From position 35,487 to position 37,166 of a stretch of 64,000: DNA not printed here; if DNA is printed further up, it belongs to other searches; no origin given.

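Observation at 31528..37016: Coupled operon of membrane protein, AsnB-like amidotransferase, ArnC-like GT2 and Ugd: candidate lipid-linked uronic-acid or uronamide envelope-modification pathway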

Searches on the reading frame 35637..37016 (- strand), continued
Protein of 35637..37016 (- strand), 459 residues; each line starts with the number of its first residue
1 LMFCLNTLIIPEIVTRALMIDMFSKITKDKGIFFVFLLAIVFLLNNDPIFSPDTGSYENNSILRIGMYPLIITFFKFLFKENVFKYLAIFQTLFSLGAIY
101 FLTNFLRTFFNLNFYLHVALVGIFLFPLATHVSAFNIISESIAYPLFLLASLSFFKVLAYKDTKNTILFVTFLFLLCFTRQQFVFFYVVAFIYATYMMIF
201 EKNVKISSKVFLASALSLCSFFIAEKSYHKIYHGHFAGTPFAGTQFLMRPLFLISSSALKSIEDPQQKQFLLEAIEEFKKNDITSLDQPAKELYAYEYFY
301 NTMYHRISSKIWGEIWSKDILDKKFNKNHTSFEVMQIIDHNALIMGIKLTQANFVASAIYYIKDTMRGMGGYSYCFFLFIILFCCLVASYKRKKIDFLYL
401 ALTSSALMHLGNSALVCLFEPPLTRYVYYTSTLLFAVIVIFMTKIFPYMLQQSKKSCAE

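Call 73: search_protein_families(library=ncbifam, proteins=[L002:8836-9603:+, L015:10295-11026:+, L011:11222-11929:+, L011:12792-13583:+, L017:4576-5415:+, L011:13580-14581:+], max_evalue=0.01)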
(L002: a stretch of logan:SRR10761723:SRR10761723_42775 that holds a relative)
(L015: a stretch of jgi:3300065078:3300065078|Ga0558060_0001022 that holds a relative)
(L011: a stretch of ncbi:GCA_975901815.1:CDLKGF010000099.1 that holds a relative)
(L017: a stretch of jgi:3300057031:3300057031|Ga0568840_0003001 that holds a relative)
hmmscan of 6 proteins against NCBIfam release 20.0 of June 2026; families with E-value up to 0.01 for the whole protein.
L002:8836-9603:+ (255 aa): 16 families
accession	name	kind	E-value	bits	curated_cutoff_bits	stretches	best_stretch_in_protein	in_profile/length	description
TIGR01983.1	UbiG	equivalog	5e-09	35.8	102.95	1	49-148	50-151/228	bifunctional 2-polyprenyl-6-hydroxyphenol methylase/3-demethylubiquinol 3-O-methyltransferase UbiG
TIGR02072.1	BioC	equivalog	1.1e-07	32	184.95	1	43-185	29-170/244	malonyl-ACP O-methyltransferase BioC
NF045667.1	MTase_DVU1556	equivalog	2.6e-06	27.1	155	1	49-148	23-119/213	DVU_1556 family methyltransferase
NF043040.1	corrin_prot_MT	hypoth_equivalog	6.3e-06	25.8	180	1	44-148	38-147/216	corrinoid protein-associated methyltransferase CpaM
NF041650.1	nod_mtase_NodS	equivalog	0.00024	20.8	300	1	47-147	38-138/190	nodulation methyltransferase NodS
TIGR02021.1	BchM-ChlM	equivalog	0.00024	20.6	158.9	1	52-157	58-161/218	magnesium protoporphyrin IX methyltransferase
TIGR00755.1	ksgA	equivalog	0.00031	20.1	171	1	33-92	14-73/256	16S rRNA (adenine(1518)-N(6)/adenine(1519)-N(6))-dimethyltransferase RsmA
NF045882.1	PLipidMtase_Leg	equivalog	0.00049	19.9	390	1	36-153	31-147/207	phospholipid N-methyltransferase PmtA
NF000499.2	Erm23S_rRNA_broad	equivalog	0.00053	19.5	212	1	42-92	17-67/244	23S ribosomal RNA methyltransferase Erm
NF041536.1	ArsM_DUF2284_UU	exception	0.0027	16.1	575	1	65-149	96-181/459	arsenite methyltransferase/DUF2284 domain selenoprotein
NF011529.0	PRK14968.1-3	equivalog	0.0028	17.1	162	1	42-122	28-106/198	putative methyltransferase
NF045825.1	FAmtase_mtf2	equivalog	0.0029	16.9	400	1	52-147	62-157/248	fatty-acid O-methyltransferase Mtf2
NF045543.1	erm_G_23S_MT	exception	0.0046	16.7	515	1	23-105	5-90/244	23S rRNA (adenine(2058)-N(6))-methyltransferase Erm(G)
NF045823.1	PthPhpthDimycoMt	equivalog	0.0052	16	300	1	52-147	70-165/256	phthiotriol/phenolphthiotriol dimycocerosates methyltransferase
NF012222.1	erm_A_23S_MT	exception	0.0057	16.2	475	1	31-91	13-73/243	23S rRNA (adenine(2058)-N(6))-methyltransferase Erm(A)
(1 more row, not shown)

L015:10295-11026:+ (243 aa): 21 families
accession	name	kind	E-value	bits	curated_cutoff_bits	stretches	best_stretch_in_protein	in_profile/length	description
TIGR01983.1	UbiG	equivalog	6.2e-09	35.5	102.95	1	39-136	52-151/228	bifunctional 2-polyprenyl-6-hydroxyphenol methylase/3-demethylubiquinol 3-O-methyltransferase UbiG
NF045667.1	MTase_DVU1556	equivalog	7.9e-08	32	155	1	38-136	24-119/213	DVU_1556 family methyltransferase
TIGR02072.1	BioC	equivalog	1.2e-06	28.5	184.95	1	36-136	34-132/244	malonyl-ACP O-methyltransferase BioC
NF043040.1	corrin_prot_MT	hypoth_equivalog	2.2e-06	27.3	180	1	38-136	43-147/216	corrinoid protein-associated methyltransferase CpaM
NF045825.1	FAmtase_mtf2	equivalog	1.3e-05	24.6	400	1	39-135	61-157/248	fatty-acid O-methyltransferase Mtf2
NF002463.0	PRK01683.1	equivalog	1.7e-05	24.5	297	1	42-138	37-130/258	trans-aconitate 2-methyltransferase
NF045823.1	PthPhpthDimycoMt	equivalog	7.8e-05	22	300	1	39-135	69-165/256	phthiotriol/phenolphthiotriol dimycocerosates methyltransferase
NF041536.1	ArsM_DUF2284_UU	exception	0.00029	19.3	575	1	60-136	103-180/459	arsenite methyltransferase/DUF2284 domain selenoprotein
NF041650.1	nod_mtase_NodS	equivalog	0.0003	20.5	300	1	41-140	43-142/190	nodulation methyltransferase NodS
NF007610.0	PRK10258.1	equivalog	0.00031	20.2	342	1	40-135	46-137/251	malonyl-ACP O-methyltransferase BioC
TIGR02021.1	BchM-ChlM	equivalog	0.00038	19.9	158.9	1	40-140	58-158/218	magnesium protoporphyrin IX methyltransferase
TIGR00755.1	ksgA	equivalog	0.00076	18.9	171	1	28-80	21-73/256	16S rRNA (adenine(1518)-N(6)/adenine(1519)-N(6))-dimethyltransferase RsmA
NF041537.1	ArsM_AhpD_UU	exception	0.0019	17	510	1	61-136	104-180/345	arsenite methyltransferase/AhpD domain selenoprotein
NF001244.0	PRK00216.1-5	equivalog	0.0036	16.6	216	1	28-136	40-153/236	bifunctional demethylmenaquinone methyltransferase/2-methoxy-6-polyprenyl-1,4-benzoquinol methylase UbiE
NF000499.2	Erm23S_rRNA_broad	equivalog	0.0037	16.7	212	1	37-82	24-69/244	23S ribosomal RNA methyltransferase Erm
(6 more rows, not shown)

L011:11222-11929:+ (235 aa): 13 families
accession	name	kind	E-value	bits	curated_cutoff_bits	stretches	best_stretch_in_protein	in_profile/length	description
NF043040.1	corrin_prot_MT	hypoth_equivalog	3.8e-10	39.6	180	1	13-131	24-147/216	corrinoid protein-associated methyltransferase CpaM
NF002463.0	PRK01683.1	equivalog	7.1e-09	35.6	297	1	33-135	33-132/258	trans-aconitate 2-methyltransferase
NF045667.1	MTase_DVU1556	equivalog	5.8e-08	32.5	155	1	24-131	15-119/213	DVU_1556 family methyltransferase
TIGR02072.1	BioC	equivalog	1.1e-07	31.9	184.95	1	33-170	36-175/244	malonyl-ACP O-methyltransferase BioC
TIGR01983.1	UbiG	equivalog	5.5e-07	29.1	102.95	1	31-131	49-151/228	bifunctional 2-polyprenyl-6-hydroxyphenol methylase/3-demethylubiquinol 3-O-methyltransferase UbiG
NF010703.0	PRK14103.1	equivalog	3.6e-06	26.6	320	1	31-161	29-154/256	trans-aconitate 2-methyltransferase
NF041537.1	ArsM_AhpD_UU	exception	2.2e-05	23.4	510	1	30-131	75-180/345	arsenite methyltransferase/AhpD domain selenoprotein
NF041536.1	ArsM_DUF2284_UU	exception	4.6e-05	22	575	1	31-131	76-180/459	arsenite methyltransferase/DUF2284 domain selenoprotein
NF041650.1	nod_mtase_NodS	equivalog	0.001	18.8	300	1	33-131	40-139/190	nodulation methyltransferase NodS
NF001790.0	PRK00517.3-3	equivalog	0.0046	16.4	269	1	30-132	121-224/262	50S ribosomal protein L11 methyltransferase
NF011650.0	PRK15068.1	equivalog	0.0046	15.9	209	1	28-132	119-226/324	tRNA 5-methoxyuridine(34)/uridine 5-oxyacetic acid(34) synthase CmoB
NF007610.0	PRK10258.1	equivalog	0.0081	15.5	342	0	33-129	44-136/251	malonyl-ACP O-methyltransferase BioC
TIGR00755.1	ksgA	equivalog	0.0093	15.3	171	0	18-87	16-89/256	16S rRNA (adenine(1518)-N(6)/adenine(1519)-N(6))-dimethyltransferase RsmA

L011:12792-13583:+ (263 aa): 33 families (the best 25 are shown)
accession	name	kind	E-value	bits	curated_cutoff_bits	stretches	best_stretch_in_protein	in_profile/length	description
TIGR02072.1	BioC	equivalog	3e-12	46.9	184.95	1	40-140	35-137/244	malonyl-ACP O-methyltransferase BioC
TIGR01983.1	UbiG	equivalog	9.6e-12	44.7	102.95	1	36-196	46-214/228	bifunctional 2-polyprenyl-6-hydroxyphenol methylase/3-demethylubiquinol 3-O-methyltransferase UbiG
TIGR02021.1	BchM-ChlM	equivalog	1.6e-10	40.8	158.9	1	37-124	51-144/218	magnesium protoporphyrin IX methyltransferase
NF004851.0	PRK06202.1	equivalog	7.8e-09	35.3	243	1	24-117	46-146/237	hypothetical protein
NF011650.0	PRK15068.1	equivalog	8.1e-09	34.8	209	1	35-144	118-234/324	tRNA 5-methoxyuridine(34)/uridine 5-oxyacetic acid(34) synthase CmoB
TIGR04290.1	meth_Rta_06860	hypoth_equivalog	1.6e-08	34.3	300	1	30-129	40-144/226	TIGR04290 family methyltransferase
NF007610.0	PRK10258.1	equivalog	2e-08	33.9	342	1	41-138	44-141/251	malonyl-ACP O-methyltransferase BioC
NF043040.1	corrin_prot_MT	hypoth_equivalog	2.1e-08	33.9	180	1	39-143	41-155/216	corrinoid protein-associated methyltransferase CpaM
TIGR00452.1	TIGR00452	equivalog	3.7e-08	32.5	275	1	34-144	112-228/316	tRNA 5-methoxyuridine(34)/uridine 5-oxyacetic acid(34) synthase CmoB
NF041820.1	daptide_MTase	equivalog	6.4e-08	32.4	175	1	42-141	39-148/243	daptide-type RiPP biosynthesis methyltransferase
NF045667.1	MTase_DVU1556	equivalog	6.3e-07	29.1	155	1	40-135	23-119/213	DVU_1556 family methyltransferase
NF008264.0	PRK11036.1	equivalog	4e-06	26.5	366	1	39-142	44-154/261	tRNA uridine 5-oxyacetic acid(34) methyltransferase CmoM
NF041537.1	ArsM_AhpD_UU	exception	7.1e-06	25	510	1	39-135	76-180/345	arsenite methyltransferase/AhpD domain selenoprotein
NF001241.0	PRK00216.1-2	equivalog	1.8e-05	24.5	327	1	39-165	51-174/231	demethylmenaquinone methyltransferase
NF047649.1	MTase_UXPK_star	exception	3.7e-05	22.9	460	1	40-135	78-181/283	methyltransferase/UXPK-star double selenoprotein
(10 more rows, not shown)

L017:4576-5415:+ (279 aa): 33 families (the best 25 are shown)
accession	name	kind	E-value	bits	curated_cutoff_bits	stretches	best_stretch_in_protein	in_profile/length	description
TIGR02072.1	BioC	equivalog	1.4e-11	44.7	184.95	1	44-141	33-132/244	malonyl-ACP O-methyltransferase BioC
NF045823.1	PthPhpthDimycoMt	equivalog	6.3e-11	41.9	300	1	25-140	46-165/256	phthiotriol/phenolphthiotriol dimycocerosates methyltransferase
NF045825.1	FAmtase_mtf2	equivalog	3.2e-10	39.6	400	1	25-140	38-157/248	fatty-acid O-methyltransferase Mtf2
NF041820.1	daptide_MTase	equivalog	9.5e-10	38.3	175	1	45-146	36-147/243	daptide-type RiPP biosynthesis methyltransferase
TIGR01983.1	UbiG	equivalog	1.1e-09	38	102.95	1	42-171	46-179/228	bifunctional 2-polyprenyl-6-hydroxyphenol methylase/3-demethylubiquinol 3-O-methyltransferase UbiG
NF002463.0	PRK01683.1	equivalog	5.1e-09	36.1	297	1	20-141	8-128/258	trans-aconitate 2-methyltransferase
NF043040.1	corrin_prot_MT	hypoth_equivalog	7.7e-09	35.3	180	1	45-156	41-162/216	corrinoid protein-associated methyltransferase CpaM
TIGR00452.1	TIGR00452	equivalog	9.6e-09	34.5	275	1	40-141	112-219/316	tRNA 5-methoxyuridine(34)/uridine 5-oxyacetic acid(34) synthase CmoB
NF007610.0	PRK10258.1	equivalog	1.3e-08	34.5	342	1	45-139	42-136/251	malonyl-ACP O-methyltransferase BioC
NF011650.0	PRK15068.1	equivalog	1.7e-08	33.7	209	1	40-141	117-225/324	tRNA 5-methoxyuridine(34)/uridine 5-oxyacetic acid(34) synthase CmoB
TIGR02021.1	BchM-ChlM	equivalog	2e-08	33.9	158.9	1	44-133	53-143/218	magnesium protoporphyrin IX methyltransferase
NF045667.1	MTase_DVU1556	equivalog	2.4e-08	33.7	155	1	45-141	22-119/213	DVU_1556 family methyltransferase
NF041537.1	ArsM_AhpD_UU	exception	7e-08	31.6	510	1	45-141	76-180/345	arsenite methyltransferase/AhpD domain selenoprotein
NF004851.0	PRK06202.1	equivalog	6.8e-07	29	243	1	31-123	47-146/237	hypothetical protein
NF047649.1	MTase_UXPK_star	exception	8.2e-07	28.3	460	1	45-141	77-181/283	methyltransferase/UXPK-star double selenoprotein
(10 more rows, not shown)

L011:13580-14581:+ (333 aa): 1 family
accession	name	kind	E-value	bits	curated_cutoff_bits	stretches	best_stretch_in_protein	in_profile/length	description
NF053788.1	GlcNAc_PG_deac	equivalog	0.00037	20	280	1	98-195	45-157/241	N-acetylglucosaminyl phosphatidylglycerol deacetylase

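Call 82: predict_structure(alignment_id=A2)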
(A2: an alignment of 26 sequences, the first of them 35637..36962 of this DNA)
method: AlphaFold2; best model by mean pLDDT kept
length: 441 residues; sequences in the alignment: 26
mean_pLDDT: 91.7   pTM: 0.91
mean pLDDT of the five models: 91.7, 89.9, 88.8, 88.1, 87.3
residues with pLDDT >= 90: 359; 70-90: 58; 50-70: 19; < 50: 5
segments of 3 or more residues with pLDDT < 50: 1-5
pLDDT, mean of each block of 10 residues (from residue 1): 53 90 90 91 93 97 95 96 97 94 95 83 96 98 96 98 96 96 94 98 97 96 95 90 94 95 81 75 93 95 95 96 97 94 93 92 90 86 95 96 91 96 90 70 54
secondary structure, 60 per line:
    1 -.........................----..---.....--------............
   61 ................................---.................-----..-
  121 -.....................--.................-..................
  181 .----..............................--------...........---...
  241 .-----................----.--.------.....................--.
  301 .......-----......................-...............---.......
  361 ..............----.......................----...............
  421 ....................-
elements in order: H2-26 H36-40 H49-92 H96-112 H122-142 H145-161 H163-181 H186-215 H224-234 H238-241 H247-262 H277-297 H300-307 H313-334 H336-350 H354-374 H379-401 H406-440

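Call 87: search_protein_families(library=ncbifam, proteins=[L004:10315-12216:+, L011:9308-11197:+, L017:2690-4579:+, L002:6947-8815:+], max_evalue=1e-10)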
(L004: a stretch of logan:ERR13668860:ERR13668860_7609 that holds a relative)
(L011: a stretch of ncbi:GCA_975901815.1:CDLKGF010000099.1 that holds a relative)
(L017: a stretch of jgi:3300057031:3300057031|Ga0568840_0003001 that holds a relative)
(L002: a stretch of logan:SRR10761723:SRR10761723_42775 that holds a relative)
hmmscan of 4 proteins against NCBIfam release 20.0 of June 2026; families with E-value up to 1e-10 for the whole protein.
L004:10315-12216:+ (633 aa): 7 families
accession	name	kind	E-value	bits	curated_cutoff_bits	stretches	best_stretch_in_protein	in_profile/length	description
TIGR03108.1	eps_aminotran_1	hypoth_equivalog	3.8e-156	521.4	816.9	1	1-623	1-627/628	XrtA/PEP-CTERM system amidotransferase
TIGR01536.1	asn_synth_AEB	equivalog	3.8e-133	445.2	267.1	1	2-559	1-517/517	asparagine synthase (glutamine-hydrolyzing)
TIGR03104.1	trio_amidotrans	equivalog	7.3e-116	387.7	570.1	2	1-378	1-383/589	N-acetylglutaminylglutamine amidotransferase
NF006949.0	PRK09431.1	equivalog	1.6e-79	268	499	3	1-167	1-168/554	asparagine synthase B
NF033535.1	lass_lactam_cya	exception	8.8e-73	245.9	525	2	1-385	1-389/668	lasso peptide isopeptide bond-forming cyclase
NF033561.1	macrolact_Ik_Al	subfamily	1.3e-17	63.6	300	1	123-388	82-347/561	albusnodin/ikarugamycin family macrolactam cyclase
TIGR01134.1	purF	equivalog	2.8e-12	46.8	350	1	40-165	64-200/432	amidophosphoribosyltransferase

L011:9308-11197:+ (629 aa): 6 families
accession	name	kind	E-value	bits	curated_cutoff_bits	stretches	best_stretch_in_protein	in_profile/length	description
TIGR03108.1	eps_aminotran_1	hypoth_equivalog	9.1e-161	536.6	816.9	1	1-625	1-625/628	XrtA/PEP-CTERM system amidotransferase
TIGR01536.1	asn_synth_AEB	equivalog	1.8e-144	482.5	267.1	1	2-562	1-517/517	asparagine synthase (glutamine-hydrolyzing)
TIGR03104.1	trio_amidotrans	equivalog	2.4e-132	442.1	570.1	2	1-380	1-384/589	N-acetylglutaminylglutamine amidotransferase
NF006949.0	PRK09431.1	equivalog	2.5e-87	293.7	499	3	1-167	1-167/554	asparagine synthase B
NF033535.1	lass_lactam_cya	exception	4.2e-71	240.4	525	2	1-302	1-303/668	lasso peptide isopeptide bond-forming cyclase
NF033561.1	macrolact_Ik_Al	subfamily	2.3e-15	56.2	300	1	129-561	88-491/561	albusnodin/ikarugamycin family macrolactam cyclase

L017:2690-4579:+ (629 aa): 6 families
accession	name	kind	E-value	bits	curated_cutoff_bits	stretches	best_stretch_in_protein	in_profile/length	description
TIGR03108.1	eps_aminotran_1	hypoth_equivalog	3.7e-159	531.3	816.9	1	1-623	1-623/628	XrtA/PEP-CTERM system amidotransferase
TIGR01536.1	asn_synth_AEB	equivalog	6.2e-134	447.8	267.1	1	2-563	1-517/517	asparagine synthase (glutamine-hydrolyzing)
TIGR03104.1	trio_amidotrans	equivalog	3.6e-117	392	570.1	2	1-380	1-383/589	N-acetylglutaminylglutamine amidotransferase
NF006949.0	PRK09431.1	equivalog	6.8e-80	269.2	499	3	1-169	1-168/554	asparagine synthase B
NF033535.1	lass_lactam_cya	exception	4.6e-71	240.3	525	2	1-391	1-392/668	lasso peptide isopeptide bond-forming cyclase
NF033561.1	macrolact_Ik_Al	subfamily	2.3e-19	69.4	300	1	130-389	89-346/561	albusnodin/ikarugamycin family macrolactam cyclase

L002:6947-8815:+ (622 aa): 7 families
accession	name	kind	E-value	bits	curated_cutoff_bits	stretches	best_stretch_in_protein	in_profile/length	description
TIGR03108.1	eps_aminotran_1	hypoth_equivalog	1e-166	556.3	816.9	1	1-620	1-626/628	XrtA/PEP-CTERM system amidotransferase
TIGR01536.1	asn_synth_AEB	equivalog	1.4e-141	473.1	267.1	1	2-560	1-517/517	asparagine synthase (glutamine-hydrolyzing)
TIGR03104.1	trio_amidotrans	equivalog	6.8e-117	391.1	570.1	2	1-379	1-383/589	N-acetylglutaminylglutamine amidotransferase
NF006949.0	PRK09431.1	equivalog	3.7e-88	296.4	499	3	1-168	1-168/554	asparagine synthase B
NF033535.1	lass_lactam_cya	exception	4.3e-75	253.6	525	1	1-373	1-376/668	lasso peptide isopeptide bond-forming cyclase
NF033561.1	macrolact_Ik_Al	subfamily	4.7e-14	51.9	300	1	134-384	93-342/561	albusnodin/ikarugamycin family macrolactam cyclase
TIGR01134.1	purF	equivalog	1.3e-11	44.6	350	0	42-166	66-200/432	amidophosphoribosyltransferase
